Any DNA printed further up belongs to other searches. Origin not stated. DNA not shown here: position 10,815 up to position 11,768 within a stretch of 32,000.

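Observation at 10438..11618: Tandem paralogous 3-HAO-like cupins: one keeps the H-x5-E metal motif, the other appears catalytically degenerate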

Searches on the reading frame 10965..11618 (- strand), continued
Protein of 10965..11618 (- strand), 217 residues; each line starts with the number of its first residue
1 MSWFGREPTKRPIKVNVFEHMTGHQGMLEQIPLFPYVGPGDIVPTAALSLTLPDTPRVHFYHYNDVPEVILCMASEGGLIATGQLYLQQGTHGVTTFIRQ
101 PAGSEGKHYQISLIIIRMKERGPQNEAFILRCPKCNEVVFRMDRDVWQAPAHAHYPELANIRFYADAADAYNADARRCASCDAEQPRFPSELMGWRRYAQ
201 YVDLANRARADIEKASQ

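Call 44: search_protein_families(library=pfam, proteins=[P0332, P0274, P0262, P0265, P0309, P0339, P0248, P0256, P0263], max_evalue=0.1)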
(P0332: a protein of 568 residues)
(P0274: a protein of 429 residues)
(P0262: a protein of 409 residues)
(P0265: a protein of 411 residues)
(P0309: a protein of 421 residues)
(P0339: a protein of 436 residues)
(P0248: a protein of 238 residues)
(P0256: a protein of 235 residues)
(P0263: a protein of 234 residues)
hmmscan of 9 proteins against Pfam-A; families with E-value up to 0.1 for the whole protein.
P0332 (568 aa): 5 families
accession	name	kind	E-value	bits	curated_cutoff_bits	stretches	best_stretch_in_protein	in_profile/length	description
PF00355.32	Rieske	-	9e-17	61.2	20.3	1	461-546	3-88/88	Rieske [2Fe-2S] domain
PF13806.12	Rieske_2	-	3.2e-06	27.5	27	1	460-556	2-103/104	Rieske-like [2Fe-2S] domain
PF08007.18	JmjC_2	-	0.0095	15.9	22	1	69-100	84-115/127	JmjC domain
PF07883.17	Cupin_2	-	0.012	15.8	27.2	1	74-92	39-57/70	Cupin domain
PF07754.17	HVO_2753_ZBP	-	0.029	14.6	33.2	0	326-348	9-31/46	Small zinc finger protein HVO_2753-like, Zn-binding pocket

P0274 (429 aa): 9 families
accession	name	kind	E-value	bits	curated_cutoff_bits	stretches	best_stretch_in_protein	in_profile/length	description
PF07883.17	Cupin_2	-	3.4e-05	23.9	27.2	1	59-98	25-63/70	Cupin domain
PF02311.25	AraC_binding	-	0.001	19.2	21.1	1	58-117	29-84/135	AraC-like ligand binding domain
PF01927.22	Mut7-C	-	0.0039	17.7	23.3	0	116-178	91-143/146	Mut7-C RNAse domain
PF13453.11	Zn_ribbon_TFIIB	-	0.0075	16.1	22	0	152-163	17-28/41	Transcription factor zinc-finger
PF08007.18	JmjC_2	-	0.01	15.8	22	1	70-102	83-115/127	JmjC domain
PF13534.11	Fer4_17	-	0.021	15.8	22.2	0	118-161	8-50/61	4Fe-4S dicluster domain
PF25164.1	CoiA_N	-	0.03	14.3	26.3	0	306-330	3-27/50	Competence protein CoiA, N-terminal domain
PF00190.28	Cupin_1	-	0.04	13.9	22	1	55-131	57-144/151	Cupin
PF03079.20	ARD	-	0.043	14.5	27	0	57-92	97-134/157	ARD/ARD' family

P0262 (409 aa): 2 families
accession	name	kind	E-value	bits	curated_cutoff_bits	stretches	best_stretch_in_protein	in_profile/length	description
PF07883.17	Cupin_2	-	0.029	14.5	27.2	1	53-90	21-55/70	Cupin domain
PF13248.11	Zn_ribbon_3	-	0.069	13.1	27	0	362-372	2-11/26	zinc-ribbon domain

P0265 (411 aa): 5 families
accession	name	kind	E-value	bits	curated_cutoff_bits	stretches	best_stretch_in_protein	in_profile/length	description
PF08007.18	JmjC_2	-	4.8e-05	23.3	22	1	72-110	84-122/127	JmjC domain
PF07883.17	Cupin_2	-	0.0043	17.2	27.2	1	59-95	24-57/70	Cupin domain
PF13248.11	Zn_ribbon_3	-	0.0044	16.9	27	0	151-160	15-24/26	zinc-ribbon domain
PF12773.13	DZR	-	0.036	14.7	27.3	0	115-163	12-35/45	Double zinc ribbon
PF13621.12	Cupin_8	-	0.073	13.4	27.4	0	67-100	204-239/252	Cupin-like domain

P0309 (421 aa): 5 families
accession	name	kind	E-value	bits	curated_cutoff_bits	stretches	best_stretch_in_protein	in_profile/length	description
PF07883.17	Cupin_2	-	0.0014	18.7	27.2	1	57-96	25-60/70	Cupin domain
PF02311.25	AraC_binding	-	0.023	14.9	21.1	1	56-124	29-92/135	AraC-like ligand binding domain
PF08007.18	JmjC_2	-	0.047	13.7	22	0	74-104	88-118/127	JmjC domain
PF07282.18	Cas12f1-like_TNB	-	0.062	13.9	26.3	0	115-128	41-54/60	Cas12f1-like, TNB domain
PF09723.15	Zn_ribbon_8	-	0.076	13.5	34.4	0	377-387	25-35/41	Zinc ribbon domain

P0339 (436 aa): 4 families
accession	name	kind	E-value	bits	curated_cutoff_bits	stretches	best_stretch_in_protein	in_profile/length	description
PF12852.13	Cupin_6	-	0.02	15.1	26.7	1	53-105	37-92/183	Cupin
PF07883.17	Cupin_2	-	0.02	15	27.2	1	73-95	38-60/70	Cupin domain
PF01356.24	A_amylase_inhib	-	0.021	15.3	25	1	243-279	34-68/68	Alpha amylase inhibitor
PF08007.18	JmjC_2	-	0.023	14.6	22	1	70-103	85-118/127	JmjC domain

P0248 (238 aa): 1 family
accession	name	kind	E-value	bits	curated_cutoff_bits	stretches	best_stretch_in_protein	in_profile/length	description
PF17848.7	Zn_ribbon_ACC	-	0.086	13.5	24.5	0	138-149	3-14/26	Acetyl-CoA carboxylase zinc finger domain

P0256 (235 aa): 3 families
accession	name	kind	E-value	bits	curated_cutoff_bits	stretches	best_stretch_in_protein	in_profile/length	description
PF13248.11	Zn_ribbon_3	-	0.0056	16.5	27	0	179-189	15-25/26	zinc-ribbon domain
PF20097.4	DUF6487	-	0.018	15.9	24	0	115-145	38-66/67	Domain of unknown function (DUF6487)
PF12760.12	Zn_ribbon_IS1595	-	0.076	13.4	25.4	0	132-147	19-33/46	Transposase zinc-ribbon domain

P0263 (234 aa): 0 families

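Call 45: search_protein_families(library=ncbifam, proteins=[P0332, P0274, P0262, P0265, P0309, P0339, P0248, P0256, P0263], max_evalue=0.1)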
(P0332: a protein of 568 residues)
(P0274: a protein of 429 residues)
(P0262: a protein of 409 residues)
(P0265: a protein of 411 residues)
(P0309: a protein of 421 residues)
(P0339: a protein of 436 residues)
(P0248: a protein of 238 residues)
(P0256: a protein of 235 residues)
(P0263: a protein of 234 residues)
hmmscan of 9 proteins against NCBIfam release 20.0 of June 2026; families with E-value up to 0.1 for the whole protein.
P0332 (568 aa): 9 families
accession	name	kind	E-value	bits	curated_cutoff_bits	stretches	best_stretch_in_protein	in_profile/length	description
NF007422.0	PRK09965.1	equivalog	2e-23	82.5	113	1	463-561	6-103/106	bifunctional 3-phenylpropionate/cinnamic acid dioxygenase ferredoxin subunit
NF041683.1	ant_diox_AndAb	equivalog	1.9e-20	73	150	1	461-557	3-99/100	anthranilate 1,2-dioxygenase ferredoxin subunit AndAb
NF042948.2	3PPDioc_HcaC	equivalog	4.8e-20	71.8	150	1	464-560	7-104/105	3-phenylpropionate/cinnamic acid dioxygenase ferredoxin subunit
TIGR02377.1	MocE_fam_FeS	subfamily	4.9e-17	61.8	136.15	1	475-558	17-101/101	MocE family 2Fe-2S type ferredoxin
TIGR02378.1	nirD_assim_sml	equivalog_domain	1.6e-08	34.6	74.65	1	463-557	5-104/105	nitrite reductase small subunit NirD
NF009763.0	PRK13264.1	equivalog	3.1e-08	33.8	220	1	54-163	59-169/178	3-hydroxyanthranilate 3,4-dioxygenase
NF041174.1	SDX_Thmprot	equivalog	1.1e-05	25.6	170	1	484-538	27-81/109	sulredoxin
TIGR03037.1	anthran_nbaC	equivalog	2.6e-05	24.3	145.95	1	51-159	49-158/159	3-hydroxyanthranilate 3,4-dioxygenase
NF052579.1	BetMthstMoxSdmAMthl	equivalog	0.00015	20.8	600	1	467-533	25-91/351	4beta-methylsterol monooxygenase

P0274 (429 aa): 5 families
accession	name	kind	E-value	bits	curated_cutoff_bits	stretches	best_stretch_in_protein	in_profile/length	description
NF009763.0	PRK13264.1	equivalog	1e-14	54.9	220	1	69-166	73-170/178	3-hydroxyanthranilate 3,4-dioxygenase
TIGR03037.1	anthran_nbaC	equivalog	1.3e-11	44.7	145.95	1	61-160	57-157/159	3-hydroxyanthranilate 3,4-dioxygenase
NF047912.1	ECs_2282_CxxC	subfamily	0.042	13.7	37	0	321-346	3-26/60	ECs_2282 family putative zinc-binding protein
NF011481.0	PRK14890.1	equivalog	0.057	13.5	61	0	107-128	19-41/61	putative Zn-ribbon RNA-binding protein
TIGR00218.1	manA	equivalog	0.095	11.8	116.2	0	66-91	201-226/359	mannose-6-phosphate isomerase, class I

P0262 (409 aa): 2 families
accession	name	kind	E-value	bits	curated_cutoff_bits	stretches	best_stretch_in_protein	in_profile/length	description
NF009763.0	PRK13264.1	equivalog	4.4e-09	36.5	220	2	58-164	63-170/178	3-hydroxyanthranilate 3,4-dioxygenase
TIGR03037.1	anthran_nbaC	equivalog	3.3e-06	27.2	145.95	1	46-159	44-158/159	3-hydroxyanthranilate 3,4-dioxygenase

P0265 (411 aa): 3 families
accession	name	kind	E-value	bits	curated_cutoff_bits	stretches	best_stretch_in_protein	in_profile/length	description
NF009763.0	PRK13264.1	equivalog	0.0042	17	220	1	295-377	96-169/178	3-hydroxyanthranilate 3,4-dioxygenase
TIGR03890.1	nif11_cupin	hypoth_equivalog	0.0069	16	159.45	1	43-99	105-160/171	Nif11 domain/cupin domain-containing protein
TIGR03037.1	anthran_nbaC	equivalog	0.025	14.6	145.95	0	269-373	66-158/159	3-hydroxyanthranilate 3,4-dioxygenase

P0309 (421 aa): 7 families
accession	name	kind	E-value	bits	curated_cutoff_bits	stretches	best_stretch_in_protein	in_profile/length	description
NF009763.0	PRK13264.1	equivalog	8.6e-10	38.8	220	1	50-167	55-172/178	3-hydroxyanthranilate 3,4-dioxygenase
TIGR03037.1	anthran_nbaC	equivalog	4e-08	33.4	145.95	1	49-161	47-159/159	3-hydroxyanthranilate 3,4-dioxygenase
NF047912.1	ECs_2282_CxxC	subfamily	0.0081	16.1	37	0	149-169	23-43/60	ECs_2282 family putative zinc-binding protein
TIGR02419.1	C4_traR_proteo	subfamily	0.009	16.6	59.7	0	127-166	1-45/64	phage/conjugal plasmid C-4 type zinc finger protein, TraR family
TIGR03830.1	CxxCG_CxxCG_HTH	subfamily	0.017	14.9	61.8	0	95-128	12-45/127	type II TA system antitoxin MqsA family protein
NF011481.0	PRK14890.1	equivalog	0.033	14.2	61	0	319-335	24-40/61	putative Zn-ribbon RNA-binding protein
TIGR02605.1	CxxC_CxxC_SSSS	subfamily_domain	0.053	13.6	31.3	0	379-387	27-35/52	FmdB family zinc ribbon protein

P0339 (436 aa): 3 families
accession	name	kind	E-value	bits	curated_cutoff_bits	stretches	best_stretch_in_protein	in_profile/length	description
NF009763.0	PRK13264.1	equivalog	5.1e-08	33.1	220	1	53-164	58-170/178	3-hydroxyanthranilate 3,4-dioxygenase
TIGR03037.1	anthran_nbaC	equivalog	3.1e-05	24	145.95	0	49-159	47-158/159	3-hydroxyanthranilate 3,4-dioxygenase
NF047912.1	ECs_2282_CxxC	subfamily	0.015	15.2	37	0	333-354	1-25/60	ECs_2282 family putative zinc-binding protein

P0248 (238 aa): 2 families
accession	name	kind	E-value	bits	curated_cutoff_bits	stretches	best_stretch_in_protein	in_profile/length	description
NF009763.0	PRK13264.1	equivalog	4.5e-06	26.7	220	1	111-196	99-170/178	3-hydroxyanthranilate 3,4-dioxygenase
TIGR03037.1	anthran_nbaC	equivalog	0.00049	20.1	145.95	1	110-191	90-158/159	3-hydroxyanthranilate 3,4-dioxygenase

P0256 (235 aa): 2 families
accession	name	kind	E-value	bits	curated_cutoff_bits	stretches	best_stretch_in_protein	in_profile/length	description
NF009763.0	PRK13264.1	equivalog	2.7e-05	24.2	220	1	115-192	106-170/178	3-hydroxyanthranilate 3,4-dioxygenase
TIGR03037.1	anthran_nbaC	equivalog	0.00013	22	145.95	1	112-188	97-159/159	3-hydroxyanthranilate 3,4-dioxygenase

P0263 (234 aa): 2 families
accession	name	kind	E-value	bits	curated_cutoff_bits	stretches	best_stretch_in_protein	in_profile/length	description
TIGR03037.1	anthran_nbaC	equivalog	0.02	14.9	145.95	0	61-196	33-159/159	3-hydroxyanthranilate 3,4-dioxygenase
NF009763.0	PRK13264.1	equivalog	0.023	14.7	220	1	124-199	107-169/178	3-hydroxyanthranilate 3,4-dioxygenase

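Call 52: search_protein_families(library=pfam, proteins=[L018:3708-5096:+, L018:5128-5586:+, L016:3954-5270:+, L016:5267-5662:+, L020:4302-5558:+, L030:4262-5290:+, L030:3369-4259:+, L023:4252-5658:+, L028:1386-2036:-, L015:4750-5676:+], max_evalue=0.001)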
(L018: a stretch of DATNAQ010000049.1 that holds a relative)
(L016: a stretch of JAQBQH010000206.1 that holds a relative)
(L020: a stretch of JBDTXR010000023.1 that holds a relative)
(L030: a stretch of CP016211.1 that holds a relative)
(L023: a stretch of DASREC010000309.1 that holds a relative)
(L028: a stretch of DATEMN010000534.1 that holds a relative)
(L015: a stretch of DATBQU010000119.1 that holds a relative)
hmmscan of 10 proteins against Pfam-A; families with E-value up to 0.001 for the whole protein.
L018:3708-5096:+ (462 aa): 1 family
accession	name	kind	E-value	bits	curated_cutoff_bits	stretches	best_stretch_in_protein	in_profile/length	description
PF04674.17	Phi_1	-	0.00056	19.8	25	1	146-247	151-241/276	Phosphate-induced protein 1 conserved region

L018:5128-5586:+ (152 aa): 0 families

L016:3954-5270:+ (438 aa): 1 family
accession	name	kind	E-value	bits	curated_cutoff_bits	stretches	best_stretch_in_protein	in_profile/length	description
PF05359.17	DUF748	-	1.3e-10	40.5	50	1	61-337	10-281/1037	Domain of Unknown Function (DUF748)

L016:5267-5662:+ (131 aa): 1 family
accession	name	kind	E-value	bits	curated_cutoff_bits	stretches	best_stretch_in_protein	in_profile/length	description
PF01471.23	PG_binding_1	-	6.5e-11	42.7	23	1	59-111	4-57/57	Putative peptidoglycan binding domain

L020:4302-5558:+ (418 aa): 2 families
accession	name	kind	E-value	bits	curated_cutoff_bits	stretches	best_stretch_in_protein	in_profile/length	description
PF03150.19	CCP_MauG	-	8.4e-09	36.7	25.6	0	57-160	6-87/149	Di-haem cytochrome c peroxidase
PF21419.2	RoxA-like_Cyt-c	-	7.6e-06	25.8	26.7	0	252-280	1-29/39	RoxA-like, cytochrome c-like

L030:4262-5290:+ (342 aa): 8 families
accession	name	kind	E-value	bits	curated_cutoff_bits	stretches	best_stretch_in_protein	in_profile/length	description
PF01370.27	Epimerase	-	4.9e-56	190.3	20.9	1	4-251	1-232/240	NAD dependent epimerase/dehydratase family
PF16363.11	GDP_Man_Dehyd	-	1.2e-47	163.5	27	1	5-317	1-323/332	GDP-mannose 4,6 dehydratase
PF04321.23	RmlD_sub_bind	-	5.8e-16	58.9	27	1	4-155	3-139/287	RmlD substrate binding domain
PF01073.25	3Beta_HSD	-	4.4e-14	52.6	22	1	5-123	1-122/280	3-beta hydroxysteroid dehydrogenase/isomerase family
PF02719.21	Polysacc_synt_2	-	6.5e-14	52.2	20.2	1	5-170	2-170/293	Polysaccharide biosynthesis protein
PF13460.12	NAD_binding_10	-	2.7e-07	31.1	27.2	1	8-128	1-110/184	NAD(P)H-binding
PF07993.18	NAD_binding_4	-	3.1e-06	27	20.1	1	39-168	62-204/258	Male sterility protein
PF05368.20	NmrA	-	1.9e-05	24.9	27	1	5-117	6-107/298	NmrA-like family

L030:3369-4259:+ (296 aa): 3 families
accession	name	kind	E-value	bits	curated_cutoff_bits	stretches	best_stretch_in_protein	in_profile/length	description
PF00535.33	Glycos_transf_2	-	4.3e-19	69.5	23.3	1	27-159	3-140/168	Glycosyl transferase family 2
PF13704.12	Glyco_tranf_2_4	-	0.00018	22.4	27.5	1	33-105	3-82/98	Glycosyl transferase family 2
PF13632.12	Glyco_trans_2_3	-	0.00021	21.6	27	1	97-145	1-47/198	Glycosyl transferase family group 2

L023:4252-5658:+ (468 aa): 0 families

L028:1386-2036:- (216 aa): 3 families
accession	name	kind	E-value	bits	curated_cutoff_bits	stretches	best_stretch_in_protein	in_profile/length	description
PF14246.11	TetR_C_7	-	1.3e-25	90.1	22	1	100-216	1-118/119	AefR-like transcriptional repressor, C-terminal domain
PF00440.29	TetR_N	-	4.1e-16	58.9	24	1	30-76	1-47/47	Bacterial regulatory proteins, tetR family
PF16859.10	TetR_C_11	-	0.00051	20.8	32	1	96-193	5-100/113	Tetracyclin repressor-like, C-terminal domain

L015:4750-5676:+ (308 aa): 0 families
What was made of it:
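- Upstream genes are otherwise not conserved (call 52).
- Tried and rejected: Neighbours upstream of S in Myxococcota are unconserved (call 52).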

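Call 53: list_cluster_members(proteins=[P0262, P0265, P0274, P0306, P0309, P0332, P0339, P0248, P0256, P0263])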
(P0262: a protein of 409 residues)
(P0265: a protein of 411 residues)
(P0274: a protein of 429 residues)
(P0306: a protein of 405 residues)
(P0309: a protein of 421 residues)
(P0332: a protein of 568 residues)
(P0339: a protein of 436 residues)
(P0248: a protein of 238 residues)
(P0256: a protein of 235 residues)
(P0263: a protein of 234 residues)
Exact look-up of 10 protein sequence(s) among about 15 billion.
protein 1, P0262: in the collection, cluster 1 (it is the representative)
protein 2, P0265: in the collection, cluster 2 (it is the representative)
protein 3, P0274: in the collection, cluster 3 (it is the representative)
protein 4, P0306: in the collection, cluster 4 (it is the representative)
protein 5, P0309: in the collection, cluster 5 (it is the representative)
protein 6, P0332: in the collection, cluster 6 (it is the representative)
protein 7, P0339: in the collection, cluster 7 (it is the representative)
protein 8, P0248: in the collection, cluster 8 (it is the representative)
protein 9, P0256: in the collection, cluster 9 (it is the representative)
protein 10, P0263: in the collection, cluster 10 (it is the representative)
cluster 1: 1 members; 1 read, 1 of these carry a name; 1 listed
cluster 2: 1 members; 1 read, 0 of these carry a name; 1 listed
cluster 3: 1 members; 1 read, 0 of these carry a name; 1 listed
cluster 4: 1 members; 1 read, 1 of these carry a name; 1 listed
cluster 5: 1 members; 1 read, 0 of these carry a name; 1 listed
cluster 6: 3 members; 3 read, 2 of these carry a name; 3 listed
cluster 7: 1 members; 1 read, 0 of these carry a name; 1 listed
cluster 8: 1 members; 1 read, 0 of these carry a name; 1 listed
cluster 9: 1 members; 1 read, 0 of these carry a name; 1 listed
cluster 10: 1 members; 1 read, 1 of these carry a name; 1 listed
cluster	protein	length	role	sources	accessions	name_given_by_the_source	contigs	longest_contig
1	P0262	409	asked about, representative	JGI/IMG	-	hypothetical protein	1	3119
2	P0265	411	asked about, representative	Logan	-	-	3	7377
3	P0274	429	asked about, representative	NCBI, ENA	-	-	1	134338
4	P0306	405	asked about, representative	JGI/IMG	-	hypothetical protein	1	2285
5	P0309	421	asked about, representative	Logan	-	-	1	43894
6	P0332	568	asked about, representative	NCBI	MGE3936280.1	MAG: Rieske 2Fe-2S domain-containing protein [Rhodospirillaceae bacterium]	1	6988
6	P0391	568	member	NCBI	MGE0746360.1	MAG: Rieske 2Fe-2S domain-containing protein [Rhodospirillales bacterium]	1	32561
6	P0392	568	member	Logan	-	-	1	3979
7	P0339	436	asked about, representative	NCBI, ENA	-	-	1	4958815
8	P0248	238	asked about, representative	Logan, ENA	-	-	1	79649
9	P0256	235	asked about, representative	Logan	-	-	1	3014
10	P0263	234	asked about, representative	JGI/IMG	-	hypothetical protein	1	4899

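Call 54: find_encoding_contigs(protein=P0339, flank=10000, max_places=2)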
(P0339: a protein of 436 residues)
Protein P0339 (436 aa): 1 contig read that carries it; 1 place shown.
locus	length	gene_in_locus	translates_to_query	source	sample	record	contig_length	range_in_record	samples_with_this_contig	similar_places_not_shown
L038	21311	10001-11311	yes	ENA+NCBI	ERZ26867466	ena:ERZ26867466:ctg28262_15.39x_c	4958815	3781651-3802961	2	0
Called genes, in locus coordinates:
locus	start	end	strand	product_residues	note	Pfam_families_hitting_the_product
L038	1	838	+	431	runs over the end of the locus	PF00501:AMP-binding, PF14535:AMP-binding_C_2 (weak)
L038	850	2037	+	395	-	PF01717:Meth_synt_2 (faint)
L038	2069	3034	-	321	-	PF13379:NMT1_2, PF09084:NMT1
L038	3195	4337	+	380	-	PF01717:Meth_synt_2 (weak)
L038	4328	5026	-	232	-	-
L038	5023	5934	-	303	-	PF00126:HTH_1, PF03466:LysR_substrate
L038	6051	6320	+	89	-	PF07746:LigA (weak)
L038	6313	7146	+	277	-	PF02900:LigB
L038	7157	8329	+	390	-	PF02771:Acyl-CoA_dh_N (weak), PF00441:Acyl-CoA_dh_1 (weak), PF08028:Acyl-CoA_dh_2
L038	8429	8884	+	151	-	PF12802:MarR_2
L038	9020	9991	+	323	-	PF16868:NMT1_3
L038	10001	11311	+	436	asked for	-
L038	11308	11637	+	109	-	PF00355:Rieske, PF13806:Rieske_2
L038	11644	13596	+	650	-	PF04290:DctQ, PF06808:DctM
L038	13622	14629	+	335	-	PF03480:DctP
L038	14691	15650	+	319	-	PF04909:Amidohydro_2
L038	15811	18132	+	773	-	PF01494:FAD_binding_3, PF00724:Oxidored_FMN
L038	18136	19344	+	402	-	PF02771:Acyl-CoA_dh_N, PF02770:Acyl-CoA_dh_M, PF00441:Acyl-CoA_dh_1, PF08028:Acyl-CoA_dh_2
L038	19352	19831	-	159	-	PF08327:AHSA1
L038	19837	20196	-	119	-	PF01022:HTH_5, PF01047:MarR, PF12802:MarR_2, PF12840:HTH_20, PF13412:HTH_24, PF13545:HTH_Crp_2 (faint), PF25212:HVO_A0114 (weak), PF08279:HTH_11 (faint)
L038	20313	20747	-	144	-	PF01042:Ribonuc_L-PSP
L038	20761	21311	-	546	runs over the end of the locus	PF00501:AMP-binding, PF13193:AMP-binding_C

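Call 55: find_encoding_contigs(protein=P0391, flank=10000, max_places=2)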
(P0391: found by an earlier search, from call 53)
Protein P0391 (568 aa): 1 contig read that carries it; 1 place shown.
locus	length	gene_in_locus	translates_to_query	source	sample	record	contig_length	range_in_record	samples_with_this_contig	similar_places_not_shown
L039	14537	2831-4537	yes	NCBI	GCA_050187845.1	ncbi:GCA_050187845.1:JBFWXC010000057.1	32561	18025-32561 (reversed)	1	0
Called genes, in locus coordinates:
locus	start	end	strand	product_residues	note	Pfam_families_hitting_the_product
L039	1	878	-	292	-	PF00126:HTH_1, PF03466:LysR_substrate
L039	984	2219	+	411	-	PF00355:Rieske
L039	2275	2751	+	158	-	PF12802:MarR_2, PF13551:HTH_29 (weak)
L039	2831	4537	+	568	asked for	PF00355:Rieske, PF13806:Rieske_2 (weak)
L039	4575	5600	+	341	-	PF03480:DctP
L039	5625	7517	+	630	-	PF04290:DctQ, PF06808:DctM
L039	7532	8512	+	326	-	PF16868:NMT1_3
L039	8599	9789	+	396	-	PF01494:FAD_binding_3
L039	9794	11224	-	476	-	-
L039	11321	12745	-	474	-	-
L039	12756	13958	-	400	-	PF00535:Glycos_transf_2, PF26629:GT2_TM_C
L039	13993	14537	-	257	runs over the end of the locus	PF00596:Aldolase_II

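Call 56: find_encoding_contigs(protein=P0274, flank=10000, max_places=1)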
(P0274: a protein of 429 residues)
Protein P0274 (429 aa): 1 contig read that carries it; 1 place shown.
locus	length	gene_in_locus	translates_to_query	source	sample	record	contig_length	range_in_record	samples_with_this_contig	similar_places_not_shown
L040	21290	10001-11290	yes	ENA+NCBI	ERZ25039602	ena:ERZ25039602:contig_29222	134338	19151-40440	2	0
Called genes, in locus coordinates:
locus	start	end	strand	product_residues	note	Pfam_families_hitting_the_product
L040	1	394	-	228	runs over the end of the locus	PF00574:CLP_protease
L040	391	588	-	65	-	PF13560:HTH_31, PF01381:HTH_3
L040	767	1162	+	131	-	PF14534:DUF4440 (weak)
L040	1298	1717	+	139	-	-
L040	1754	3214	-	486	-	PF25872:HTH_77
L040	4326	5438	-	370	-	PF00144:Beta-lactamase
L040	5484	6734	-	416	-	PF00890:FAD_binding_2 (faint), PF01266:DAO (faint), PF07992:Pyr_redox_2, PF12831:FAD_oxidored (faint), PF13738:Pyr_redox_3, PF00070:Pyr_redox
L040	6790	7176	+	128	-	-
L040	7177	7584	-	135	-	PF07883:Cupin_2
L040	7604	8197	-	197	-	-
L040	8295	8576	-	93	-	-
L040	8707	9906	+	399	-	PF00557:Peptidase_M24 (faint)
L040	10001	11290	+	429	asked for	-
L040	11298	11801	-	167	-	PF00005:ABC_tran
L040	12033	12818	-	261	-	PF02463:SMC_N (faint), PF13476:AAA_23 (weak), PF00005:ABC_tran, PF13555:AAA_29 (weak), PF13304:AAA_21 (weak), PF12399:BCA_ABC_TP_C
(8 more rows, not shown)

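Call 57: find_encoding_contigs(protein=P0309, flank=10000, max_places=1)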
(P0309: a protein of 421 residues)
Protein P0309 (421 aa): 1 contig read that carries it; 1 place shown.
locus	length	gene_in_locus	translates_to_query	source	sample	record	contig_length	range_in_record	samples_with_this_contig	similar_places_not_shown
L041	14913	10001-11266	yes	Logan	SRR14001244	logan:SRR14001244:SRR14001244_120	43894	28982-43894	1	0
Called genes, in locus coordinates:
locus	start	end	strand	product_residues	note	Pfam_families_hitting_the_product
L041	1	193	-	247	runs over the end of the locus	PF09339:HTH_IclR, PF25213:HVO_A0261_N (weak), PF01022:HTH_5 (weak), PF01978:TrmB (weak), PF01614:IclR_C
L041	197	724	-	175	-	PF00903:Glyoxalase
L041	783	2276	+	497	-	PF01494:FAD_binding_3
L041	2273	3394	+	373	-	PF06500:FrsA-like, PF02129:Peptidase_S15 (faint), PF00561:Abhydrolase_1 (weak), PF12146:Hydrolase_4, PF12697:Abhydrolase_6 (weak), PF12146:Hydrolase_4 (weak)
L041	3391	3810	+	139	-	PF07366:SnoaL, PF13577:SnoaL_4 (weak), PF14534:DUF4440, PF12680:SnoaL_2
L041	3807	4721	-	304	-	PF00701:DHDPS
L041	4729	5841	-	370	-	PF02311:AraC_binding (faint), PF07883:Cupin_2 (weak)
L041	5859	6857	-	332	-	PF02423:OCD_Mu_crystall, PF01488:Shikimate_DH (weak)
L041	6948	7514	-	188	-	PF01047:MarR, PF12802:MarR_2, PF22381:Staph_reg_Sar_Rot (weak)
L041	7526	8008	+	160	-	PF12802:MarR_2, PF13551:HTH_29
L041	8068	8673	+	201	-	PF12802:MarR_2 (weak), PF01047:MarR, PF13463:HTH_27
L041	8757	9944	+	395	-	PF00355:Rieske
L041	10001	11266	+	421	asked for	-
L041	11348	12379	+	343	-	PF03480:DctP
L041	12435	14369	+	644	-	PF04290:DctQ, PF06808:DctM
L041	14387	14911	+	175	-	?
